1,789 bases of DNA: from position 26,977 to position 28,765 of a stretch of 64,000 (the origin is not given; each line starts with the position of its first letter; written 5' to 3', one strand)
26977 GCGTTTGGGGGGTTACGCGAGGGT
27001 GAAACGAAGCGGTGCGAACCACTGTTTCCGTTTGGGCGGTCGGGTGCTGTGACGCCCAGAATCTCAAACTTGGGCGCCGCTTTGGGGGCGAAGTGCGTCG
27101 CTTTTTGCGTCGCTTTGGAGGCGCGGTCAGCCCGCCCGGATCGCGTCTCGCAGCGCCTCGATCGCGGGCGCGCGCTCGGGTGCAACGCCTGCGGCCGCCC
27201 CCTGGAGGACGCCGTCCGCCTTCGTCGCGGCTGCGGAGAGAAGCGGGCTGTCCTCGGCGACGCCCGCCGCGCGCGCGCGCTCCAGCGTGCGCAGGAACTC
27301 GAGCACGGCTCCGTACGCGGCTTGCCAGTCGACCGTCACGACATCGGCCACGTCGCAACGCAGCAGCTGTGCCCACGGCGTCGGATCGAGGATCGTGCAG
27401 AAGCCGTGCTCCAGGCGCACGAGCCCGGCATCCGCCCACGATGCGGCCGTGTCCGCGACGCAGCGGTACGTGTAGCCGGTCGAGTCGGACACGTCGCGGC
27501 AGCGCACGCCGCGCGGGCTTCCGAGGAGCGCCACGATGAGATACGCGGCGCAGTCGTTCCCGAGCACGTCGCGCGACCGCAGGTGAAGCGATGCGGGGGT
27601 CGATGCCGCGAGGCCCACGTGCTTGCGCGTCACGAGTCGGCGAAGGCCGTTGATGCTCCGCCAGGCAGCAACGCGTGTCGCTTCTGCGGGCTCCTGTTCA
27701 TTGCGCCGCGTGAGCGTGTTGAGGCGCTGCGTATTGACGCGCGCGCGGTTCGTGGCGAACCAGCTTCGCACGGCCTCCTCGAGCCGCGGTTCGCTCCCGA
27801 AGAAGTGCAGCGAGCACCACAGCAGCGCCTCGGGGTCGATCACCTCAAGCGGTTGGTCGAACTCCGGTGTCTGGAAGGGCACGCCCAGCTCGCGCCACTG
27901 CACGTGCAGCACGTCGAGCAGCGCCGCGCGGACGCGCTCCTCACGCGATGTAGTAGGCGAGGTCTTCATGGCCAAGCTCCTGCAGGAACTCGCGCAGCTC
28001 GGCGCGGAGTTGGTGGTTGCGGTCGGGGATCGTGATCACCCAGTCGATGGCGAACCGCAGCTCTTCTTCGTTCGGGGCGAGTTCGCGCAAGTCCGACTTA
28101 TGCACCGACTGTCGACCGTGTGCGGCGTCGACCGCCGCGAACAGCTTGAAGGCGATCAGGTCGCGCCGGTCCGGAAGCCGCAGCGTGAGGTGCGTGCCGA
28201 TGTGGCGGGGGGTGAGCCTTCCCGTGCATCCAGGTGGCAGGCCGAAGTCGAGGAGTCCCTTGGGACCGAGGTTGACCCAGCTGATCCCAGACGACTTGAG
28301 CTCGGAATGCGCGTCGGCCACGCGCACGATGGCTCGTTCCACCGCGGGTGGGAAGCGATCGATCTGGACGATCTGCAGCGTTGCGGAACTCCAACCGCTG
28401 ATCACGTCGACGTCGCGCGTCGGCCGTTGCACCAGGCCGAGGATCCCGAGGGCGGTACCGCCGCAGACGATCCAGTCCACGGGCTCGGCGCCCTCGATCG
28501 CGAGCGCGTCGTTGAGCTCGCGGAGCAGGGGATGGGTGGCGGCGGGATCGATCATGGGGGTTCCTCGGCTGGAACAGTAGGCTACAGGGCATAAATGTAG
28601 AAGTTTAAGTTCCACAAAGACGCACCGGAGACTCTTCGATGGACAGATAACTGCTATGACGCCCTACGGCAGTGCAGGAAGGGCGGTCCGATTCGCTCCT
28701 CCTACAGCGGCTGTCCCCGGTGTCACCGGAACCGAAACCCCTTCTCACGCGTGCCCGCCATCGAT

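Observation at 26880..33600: Decayed integrative island between metG and metF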

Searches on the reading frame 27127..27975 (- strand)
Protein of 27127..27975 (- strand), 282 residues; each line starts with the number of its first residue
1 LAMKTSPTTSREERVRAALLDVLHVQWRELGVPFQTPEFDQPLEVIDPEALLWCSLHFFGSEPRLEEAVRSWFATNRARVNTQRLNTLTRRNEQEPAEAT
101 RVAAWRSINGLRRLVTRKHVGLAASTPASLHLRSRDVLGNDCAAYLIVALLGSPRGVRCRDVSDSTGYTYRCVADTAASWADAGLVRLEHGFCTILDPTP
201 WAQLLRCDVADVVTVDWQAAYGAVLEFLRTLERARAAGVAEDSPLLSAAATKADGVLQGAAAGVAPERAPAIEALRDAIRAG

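Call 6: search_protein_families(library=pfam, proteins=[window:27127-27975:-], max_evalue=0.01)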
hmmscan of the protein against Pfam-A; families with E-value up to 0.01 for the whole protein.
window:27127-27975:- (282 aa): 0 families

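Call 25: search_protein_families(library=padloc, proteins=[window:27127-27975:-], max_evalue=0.01)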
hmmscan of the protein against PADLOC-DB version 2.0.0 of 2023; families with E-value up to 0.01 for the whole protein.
window:27127-27975:- (282 aa): 0 families

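Call 26: search_protein_families(library=ncbifam, proteins=[window:27127-27975:-], max_evalue=1)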
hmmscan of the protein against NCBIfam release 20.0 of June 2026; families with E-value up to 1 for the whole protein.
window:27127-27975:- (282 aa): 0 families

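Call 40: search_protein_families(library=pfam, proteins=[window:27127-27969:-], max_evalue=5)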
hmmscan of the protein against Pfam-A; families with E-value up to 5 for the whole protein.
window:27127-27969:- (280 aa): 0 families

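Call 41: search_solved_structures(query=window:27127-27969:-, max_evalue=10)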
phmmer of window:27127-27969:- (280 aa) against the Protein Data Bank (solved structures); distinct sequences matched with E-value up to 10: 1.
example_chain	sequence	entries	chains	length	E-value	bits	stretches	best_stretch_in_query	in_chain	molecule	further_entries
9jj8_K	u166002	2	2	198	0.39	13.5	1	200-260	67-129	Light harvesting protein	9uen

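Call 42: find_homologous_proteins(query=window:27127-27969:-, max_evalue=0.001)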
Query window:27127-27969:- (280 aa): 108 proteins with E <= 0.001 among 8000 candidates.
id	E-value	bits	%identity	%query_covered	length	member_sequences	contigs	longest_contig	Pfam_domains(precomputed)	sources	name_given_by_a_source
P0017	6.0e-174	595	96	100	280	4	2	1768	-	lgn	-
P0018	3.3e-171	586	94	100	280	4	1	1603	-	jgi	jgi:hypothetical protein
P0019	3.8e-171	586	94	100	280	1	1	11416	-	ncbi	-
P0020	5.4e-171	585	95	100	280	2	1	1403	-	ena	-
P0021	1.2e-170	584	94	100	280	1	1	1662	-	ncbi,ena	-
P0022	9.3e-170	581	94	100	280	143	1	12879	-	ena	-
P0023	1.1e-169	581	94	100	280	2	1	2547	-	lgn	-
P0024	1.3e-169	581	94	100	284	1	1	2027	-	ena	-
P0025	1.4e-169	581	94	100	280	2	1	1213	-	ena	-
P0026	1.9e-169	580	94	100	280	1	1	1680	-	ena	-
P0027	1.9e-169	580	94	100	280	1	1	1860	-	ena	-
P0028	3.0e-169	580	94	100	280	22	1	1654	-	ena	-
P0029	3.7e-169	579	94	100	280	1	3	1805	-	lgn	-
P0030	5.6e-169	579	94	100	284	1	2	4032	-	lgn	-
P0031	2.6e-168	576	93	100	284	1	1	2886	-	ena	-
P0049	2.5e-159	547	87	100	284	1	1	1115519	-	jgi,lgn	jgi:hypothetical protein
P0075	3.2e-137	475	77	100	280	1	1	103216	-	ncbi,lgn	-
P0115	1.6e-72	262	48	99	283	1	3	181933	-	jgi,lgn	-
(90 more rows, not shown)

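Call 43: find_encoding_contigs(protein=P0049, flank=10000, max_places=3)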
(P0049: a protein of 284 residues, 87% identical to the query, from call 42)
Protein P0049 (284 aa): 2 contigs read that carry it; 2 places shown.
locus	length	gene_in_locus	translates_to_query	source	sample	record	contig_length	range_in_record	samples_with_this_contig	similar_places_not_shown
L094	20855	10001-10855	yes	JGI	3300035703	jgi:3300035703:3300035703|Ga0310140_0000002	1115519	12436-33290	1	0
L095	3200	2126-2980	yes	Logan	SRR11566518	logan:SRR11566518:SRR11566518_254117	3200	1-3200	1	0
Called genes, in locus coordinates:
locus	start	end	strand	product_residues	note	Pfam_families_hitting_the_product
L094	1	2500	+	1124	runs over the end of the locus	PF00989:PAS, PF08448:PAS_4, PF13426:PAS_9, PF08447:PAS_3, PF00989:PAS, PF08448:PAS_4, PF13426:PAS_9, PF00512:HisKA, +4 more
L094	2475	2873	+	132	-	PF00072:Response_reg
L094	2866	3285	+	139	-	PF00072:Response_reg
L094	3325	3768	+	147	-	PF00072:Response_reg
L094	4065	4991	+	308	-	PF00487:FA_desaturase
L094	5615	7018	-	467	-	-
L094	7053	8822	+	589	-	PF08547:CIA30, PF02469:Fasciclin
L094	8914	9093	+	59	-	-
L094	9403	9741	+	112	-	-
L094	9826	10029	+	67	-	-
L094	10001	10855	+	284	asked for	-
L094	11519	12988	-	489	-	PF00924:MS_channel_2nd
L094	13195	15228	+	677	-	PF01134:GIDA, PF13932:SAM_GIDA_C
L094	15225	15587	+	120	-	-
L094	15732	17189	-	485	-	PF02789:Peptidase_M17_N, PF00883:Peptidase_M17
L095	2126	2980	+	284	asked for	-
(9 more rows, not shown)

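Call 44: find_encoding_contigs(protein=P0115, flank=8000, max_places=3)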
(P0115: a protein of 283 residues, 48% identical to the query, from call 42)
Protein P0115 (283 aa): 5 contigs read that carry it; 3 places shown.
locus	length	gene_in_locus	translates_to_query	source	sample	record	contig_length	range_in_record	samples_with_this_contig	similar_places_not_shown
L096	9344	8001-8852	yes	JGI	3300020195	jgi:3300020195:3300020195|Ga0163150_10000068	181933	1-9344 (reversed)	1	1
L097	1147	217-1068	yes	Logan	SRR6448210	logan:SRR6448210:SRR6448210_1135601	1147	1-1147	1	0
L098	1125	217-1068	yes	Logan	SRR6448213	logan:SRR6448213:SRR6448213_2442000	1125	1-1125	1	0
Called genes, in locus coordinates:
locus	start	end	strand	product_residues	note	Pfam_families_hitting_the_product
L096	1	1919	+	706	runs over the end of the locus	-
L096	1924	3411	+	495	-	PF04235:DUF418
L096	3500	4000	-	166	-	-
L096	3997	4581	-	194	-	PF09656:PGPGW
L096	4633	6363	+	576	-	PF00005:ABC_tran, PF02463:SMC_N (faint), PF13304:AAA_21 (faint), PF12848:ABC_tran_Xtn, PF00005:ABC_tran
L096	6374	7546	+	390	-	PF00557:Peptidase_M24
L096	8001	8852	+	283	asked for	-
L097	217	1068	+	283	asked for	-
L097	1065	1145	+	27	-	?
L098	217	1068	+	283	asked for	-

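Call 45: find_encoding_contigs(protein=P0075, flank=10000, max_places=3)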
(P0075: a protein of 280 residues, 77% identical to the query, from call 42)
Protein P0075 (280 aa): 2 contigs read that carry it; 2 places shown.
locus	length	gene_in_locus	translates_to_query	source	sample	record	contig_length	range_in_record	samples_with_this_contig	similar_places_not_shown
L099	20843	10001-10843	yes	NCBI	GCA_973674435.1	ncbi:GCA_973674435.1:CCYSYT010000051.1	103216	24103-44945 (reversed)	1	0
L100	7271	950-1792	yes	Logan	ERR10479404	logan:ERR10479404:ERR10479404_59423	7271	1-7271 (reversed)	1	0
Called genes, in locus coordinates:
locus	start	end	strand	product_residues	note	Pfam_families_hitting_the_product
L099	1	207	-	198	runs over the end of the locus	-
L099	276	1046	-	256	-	PF14023:Bestrophin-like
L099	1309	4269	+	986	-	-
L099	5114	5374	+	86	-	-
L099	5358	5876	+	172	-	-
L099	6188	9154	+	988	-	-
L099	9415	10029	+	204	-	PF19502:DUF6036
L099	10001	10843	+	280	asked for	-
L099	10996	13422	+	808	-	-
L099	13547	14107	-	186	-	-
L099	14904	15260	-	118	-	PF13744:HTH_37, PF13560:HTH_31 (weak)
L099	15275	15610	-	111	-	PF05973:Gp49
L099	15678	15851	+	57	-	-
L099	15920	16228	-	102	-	PF01909:NTP_transf_2, PF18765:Polbeta (weak)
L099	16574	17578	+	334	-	-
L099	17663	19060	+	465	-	-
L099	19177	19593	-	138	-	PF01590:GAF (weak), PF13185:GAF_2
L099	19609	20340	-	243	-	PF14117:DUF4287 (faint), PF18899:DUF5655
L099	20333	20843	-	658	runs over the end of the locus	PF01182:Glucosamine_iso, PF02585:PIG-L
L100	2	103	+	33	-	?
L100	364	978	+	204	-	PF19502:DUF6036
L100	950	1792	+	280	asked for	-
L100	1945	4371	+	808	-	-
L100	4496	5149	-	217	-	-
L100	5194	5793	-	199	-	-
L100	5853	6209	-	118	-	PF13744:HTH_37, PF13560:HTH_31 (weak)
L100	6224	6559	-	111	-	PF05973:Gp49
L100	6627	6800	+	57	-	-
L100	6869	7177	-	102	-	PF01909:NTP_transf_2, PF18765:Polbeta (weak)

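Call 62: predict_structure(alignment_id=A5)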
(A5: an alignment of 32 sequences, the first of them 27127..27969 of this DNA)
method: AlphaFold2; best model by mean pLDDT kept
length: 280 residues; sequences in the alignment: 32
mean_pLDDT: 92.3   pTM: 0.91
mean pLDDT of the five models: 92.3, 91.1, 90.8, 90.7, 89.4
residues with pLDDT >= 90: 238; 70-90: 26; 50-70: 13; < 50: 3
segments of 3 or more residues with pLDDT < 50: 1-3
pLDDT, mean of each block of 10 residues (from residue 1): 67 96 96 90 97 95 93 91 93 93 87 68 94 93 96 94 92 98 97 97 95 96 96 91 95 96 95 92
secondary structure, 60 per line:
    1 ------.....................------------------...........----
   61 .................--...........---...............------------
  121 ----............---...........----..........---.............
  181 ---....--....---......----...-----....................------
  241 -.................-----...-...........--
elements in order: H7-27 H46-56 H61-77 H80-90 H94-108 H125-136 H140-150 H157-164 H168-180 E184-187 E190-193 H197-202 H215-234 H242-258 H268-278

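Call 65: fold_search(model_id=the predicted structure, library=pdb)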
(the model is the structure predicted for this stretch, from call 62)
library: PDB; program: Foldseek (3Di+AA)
matches with E <= 10: 1125; with E <= 0.001: 0
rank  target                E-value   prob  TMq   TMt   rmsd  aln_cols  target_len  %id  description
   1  4qvg_B                1.8e-01  0.80  0.20  0.17  12.7       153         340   19  Crystal structure of S-adenosylmethionine-dependent methyltransferase SibL in its apo form (released 2015-05-27)
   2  7z1l_O                1.9e-01  0.33  0.21  0.11  17.7       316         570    9  Structure of yeast RNA Polymerase III Pre-Termination Complex (PTC) (released 2022-08-31)
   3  3dp7_B                2.0e-01  0.97  0.21  0.17  12.1       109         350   19  CRYSTAL STRUCTURE OF SAM-dependent methyltransferase from Bacteroides vulgatus ATCC 8482 (released 2008-07-29)
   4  3dp7_A                2.1e-01  0.96  0.20  0.16  12.0       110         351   21  CRYSTAL STRUCTURE OF SAM-dependent methyltransferase from Bacteroides vulgatus ATCC 8482 (released 2008-07-29)
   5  1sfx_A                2.2e-01  0.87  0.18  0.41  14.9       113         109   16  X-ray crystal structure of putative HTH transcription regulator from Archaeoglobus fulgidus (released 2004-08-03)
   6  8xtg_E                2.2e-01  0.77  0.21  0.16  17.4       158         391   14  Crystal structure of methyltransferase MpaG' in complex with SAH and DMMPA (released 2024-08-28)
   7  4qvg_C                2.3e-01  0.77  0.21  0.17  12.2       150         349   17  Crystal structure of S-adenosylmethionine-dependent methyltransferase SibL in its apo form (released 2015-05-27)
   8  8xtg_F                2.3e-01  0.77  0.21  0.15  17.4       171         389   15  Crystal structure of methyltransferase MpaG' in complex with SAH and DMMPA (released 2024-08-28)
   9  6uvu_A                2.5e-01  0.99  0.21  0.45   3.9        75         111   20  Crystal structure of the AntR antimony-specific transcriptional repressor (released 2020-11-04)
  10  22oz_H                2.5e-01  0.84  0.26  0.41  13.6       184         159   15  Structural insights into HpaR-mediated recognition of hrpX and hrpG in Xanthomonas campestris pv. campestris (released 2026-03-11)
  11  5f8c_A                2.5e-01  0.75  0.20  0.16  11.7       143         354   12  Rv2258c-unbound (released 2016-06-29)
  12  6pln_A                2.6e-01  0.97  0.21  0.49  14.2       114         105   18  X-ray crystal structure of Pyrococcus furiosus general transcription factor TFE-alpha (released 2020-07-08)
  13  6pln_B                2.6e-01  0.97  0.21  0.49  13.5       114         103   18  X-ray crystal structure of Pyrococcus furiosus general transcription factor TFE-alpha (released 2020-07-08)
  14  6uvu_B                2.9e-01  0.99  0.21  0.46   3.7        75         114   23  Crystal structure of the AntR antimony-specific transcriptional repressor (released 2020-11-04)
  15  3cuo_C                3.0e-01  0.97  0.20  0.51   4.4        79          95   16  Crystal structure of the predicted DNA-binding transcriptional regulator from E. coli (released 2008-06-17)
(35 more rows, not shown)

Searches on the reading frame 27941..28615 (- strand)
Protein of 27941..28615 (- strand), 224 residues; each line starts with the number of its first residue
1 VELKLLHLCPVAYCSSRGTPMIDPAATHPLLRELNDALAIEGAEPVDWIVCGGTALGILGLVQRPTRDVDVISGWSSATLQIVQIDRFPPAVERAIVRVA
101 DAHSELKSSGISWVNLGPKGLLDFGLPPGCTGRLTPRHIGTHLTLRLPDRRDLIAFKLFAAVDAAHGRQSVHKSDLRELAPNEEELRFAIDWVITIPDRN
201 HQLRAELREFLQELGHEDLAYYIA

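Call 6: search_protein_families(library=pfam, proteins=[window:27941-28615:-], max_evalue=0.01)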
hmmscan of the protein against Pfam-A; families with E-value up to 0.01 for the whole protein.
window:27941-28615:- (224 aa): 2 families
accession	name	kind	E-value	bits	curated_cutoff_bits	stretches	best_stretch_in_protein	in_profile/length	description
PF08843.17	AbiEii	-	3.4e-05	24.3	22.5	1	46-168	13-160/238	Nucleotidyl transferase AbiEii toxin, Type IV TA system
PF19502.5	DUF6036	-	0.00058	20.1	23.6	1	43-83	17-56/164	Nucleotidyltransferase of unknown function (DUF6036)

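Call 25: search_protein_families(library=padloc, proteins=[window:27941-28555:-], max_evalue=0.01)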
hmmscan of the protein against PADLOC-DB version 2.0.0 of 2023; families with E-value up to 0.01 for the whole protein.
window:27941-28555:- (204 aa): 1 family
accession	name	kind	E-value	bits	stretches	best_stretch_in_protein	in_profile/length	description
PDLC02314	AbiEii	-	0.0062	13.9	0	24-54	49-79/290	AbiEii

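Call 26: search_protein_families(library=ncbifam, proteins=[window:27941-28555:-], max_evalue=1)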
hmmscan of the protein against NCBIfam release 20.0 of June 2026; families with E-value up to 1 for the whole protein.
window:27941-28555:- (204 aa): 0 families

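Call 40: search_protein_families(library=pfam, proteins=[window:27941-28555:-], max_evalue=5)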
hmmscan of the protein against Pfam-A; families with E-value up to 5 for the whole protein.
window:27941-28555:- (204 aa): 3 families
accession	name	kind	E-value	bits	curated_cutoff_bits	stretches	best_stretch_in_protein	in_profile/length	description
PF08843.17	AbiEii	-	2.5e-05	24.8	22.5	1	26-148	13-160/238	Nucleotidyl transferase AbiEii toxin, Type IV TA system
PF19502.5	DUF6036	-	0.00043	20.6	23.6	1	23-64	17-57/164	Nucleotidyltransferase of unknown function (DUF6036)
PF20803.2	PaaX_M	-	0.2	12.2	24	1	173-197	12-36/83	PaaX protein central Cas2-like domain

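Call 85: search_solved_structures(query=window:27941-28555:-, max_evalue=1)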
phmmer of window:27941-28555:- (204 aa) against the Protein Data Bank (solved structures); distinct sequences matched with E-value up to 1: 1.
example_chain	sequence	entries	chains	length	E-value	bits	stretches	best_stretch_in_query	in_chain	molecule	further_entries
2nyx_A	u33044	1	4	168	0.46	13.5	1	94-138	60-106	Probable transcriptional regulatory protein, Rv1404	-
